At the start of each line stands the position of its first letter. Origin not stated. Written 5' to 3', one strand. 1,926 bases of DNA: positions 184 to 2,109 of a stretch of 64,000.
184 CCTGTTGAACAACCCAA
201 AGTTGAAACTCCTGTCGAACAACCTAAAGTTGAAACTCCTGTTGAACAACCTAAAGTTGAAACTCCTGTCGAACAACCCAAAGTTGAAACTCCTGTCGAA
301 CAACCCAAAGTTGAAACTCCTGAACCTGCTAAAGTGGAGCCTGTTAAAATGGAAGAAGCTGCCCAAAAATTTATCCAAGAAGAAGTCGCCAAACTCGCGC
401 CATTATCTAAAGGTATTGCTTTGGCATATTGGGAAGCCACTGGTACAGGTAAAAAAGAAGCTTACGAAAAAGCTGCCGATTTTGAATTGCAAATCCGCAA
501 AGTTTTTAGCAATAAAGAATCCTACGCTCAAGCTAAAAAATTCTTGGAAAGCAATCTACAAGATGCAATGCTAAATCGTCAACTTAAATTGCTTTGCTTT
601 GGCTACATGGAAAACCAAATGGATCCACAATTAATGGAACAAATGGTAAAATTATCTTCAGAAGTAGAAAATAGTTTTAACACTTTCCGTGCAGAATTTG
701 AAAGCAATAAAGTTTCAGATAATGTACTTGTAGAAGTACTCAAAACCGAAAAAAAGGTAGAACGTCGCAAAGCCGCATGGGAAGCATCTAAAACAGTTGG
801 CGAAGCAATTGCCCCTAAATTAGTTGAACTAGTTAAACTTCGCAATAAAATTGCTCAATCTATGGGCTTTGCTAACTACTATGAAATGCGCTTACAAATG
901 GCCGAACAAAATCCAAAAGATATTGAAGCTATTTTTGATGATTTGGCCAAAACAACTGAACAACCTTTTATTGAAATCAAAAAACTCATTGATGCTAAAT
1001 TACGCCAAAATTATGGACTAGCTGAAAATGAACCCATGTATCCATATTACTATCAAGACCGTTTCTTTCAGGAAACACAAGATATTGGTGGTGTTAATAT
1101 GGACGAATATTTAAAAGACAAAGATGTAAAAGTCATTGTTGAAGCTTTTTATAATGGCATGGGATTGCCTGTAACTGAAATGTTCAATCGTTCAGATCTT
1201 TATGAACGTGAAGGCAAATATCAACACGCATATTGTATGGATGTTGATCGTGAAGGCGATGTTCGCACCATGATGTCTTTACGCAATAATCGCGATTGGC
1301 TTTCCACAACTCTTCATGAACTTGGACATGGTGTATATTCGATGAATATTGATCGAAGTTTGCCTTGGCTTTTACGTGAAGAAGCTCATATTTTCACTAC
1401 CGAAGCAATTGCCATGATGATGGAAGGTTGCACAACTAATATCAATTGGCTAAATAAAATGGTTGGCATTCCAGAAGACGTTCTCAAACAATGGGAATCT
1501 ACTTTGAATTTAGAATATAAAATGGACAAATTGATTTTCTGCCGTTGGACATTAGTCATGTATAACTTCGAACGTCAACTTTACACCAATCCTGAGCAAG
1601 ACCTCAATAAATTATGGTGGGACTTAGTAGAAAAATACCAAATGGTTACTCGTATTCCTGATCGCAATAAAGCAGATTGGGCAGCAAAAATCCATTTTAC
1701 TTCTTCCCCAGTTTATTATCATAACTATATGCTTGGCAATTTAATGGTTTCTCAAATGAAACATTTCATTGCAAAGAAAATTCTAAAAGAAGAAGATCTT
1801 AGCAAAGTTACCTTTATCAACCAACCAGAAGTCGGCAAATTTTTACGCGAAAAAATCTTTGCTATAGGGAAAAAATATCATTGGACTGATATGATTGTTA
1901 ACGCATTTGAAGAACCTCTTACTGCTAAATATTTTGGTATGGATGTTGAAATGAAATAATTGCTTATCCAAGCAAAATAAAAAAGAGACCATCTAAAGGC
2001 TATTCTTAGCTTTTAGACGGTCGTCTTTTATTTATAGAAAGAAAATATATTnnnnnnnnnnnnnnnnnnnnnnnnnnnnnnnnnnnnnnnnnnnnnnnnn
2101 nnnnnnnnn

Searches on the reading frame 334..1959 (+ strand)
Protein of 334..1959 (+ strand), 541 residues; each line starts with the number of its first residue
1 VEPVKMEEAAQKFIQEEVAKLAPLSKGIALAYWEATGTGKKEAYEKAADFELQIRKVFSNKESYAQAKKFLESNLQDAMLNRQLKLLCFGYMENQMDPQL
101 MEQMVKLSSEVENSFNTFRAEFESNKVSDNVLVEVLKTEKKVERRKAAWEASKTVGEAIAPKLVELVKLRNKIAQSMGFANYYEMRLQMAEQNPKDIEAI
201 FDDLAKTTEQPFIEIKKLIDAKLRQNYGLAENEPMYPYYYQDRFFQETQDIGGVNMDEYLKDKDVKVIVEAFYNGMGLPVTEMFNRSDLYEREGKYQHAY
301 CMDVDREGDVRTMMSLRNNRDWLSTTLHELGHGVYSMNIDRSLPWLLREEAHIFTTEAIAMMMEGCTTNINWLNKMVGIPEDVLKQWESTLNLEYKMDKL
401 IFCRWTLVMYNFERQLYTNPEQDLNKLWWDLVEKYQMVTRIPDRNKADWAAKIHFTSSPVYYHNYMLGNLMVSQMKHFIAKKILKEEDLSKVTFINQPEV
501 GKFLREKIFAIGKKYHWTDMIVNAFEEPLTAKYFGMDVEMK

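Call 52: search_protein_families(library=pfam, proteins=[window:334-1959:+], max_evalue=0.00001)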
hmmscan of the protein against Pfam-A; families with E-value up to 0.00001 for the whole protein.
window:334-1959:+ (541 aa): 3 families
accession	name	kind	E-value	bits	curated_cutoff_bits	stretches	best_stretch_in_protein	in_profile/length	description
PF01401.24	Peptidase_M2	-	5.4e-32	111.6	23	2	262-522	277-544/581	Angiotensin-converting enzyme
PF01432.26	Peptidase_M3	-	1.3e-18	68.1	27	1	136-531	2-448/457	Peptidase family M3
PF02074.21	Peptidase_M32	-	4.7e-10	39.2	25.1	0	422-536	372-483/489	Carboxypeptidase Taq (M32) metallopeptidase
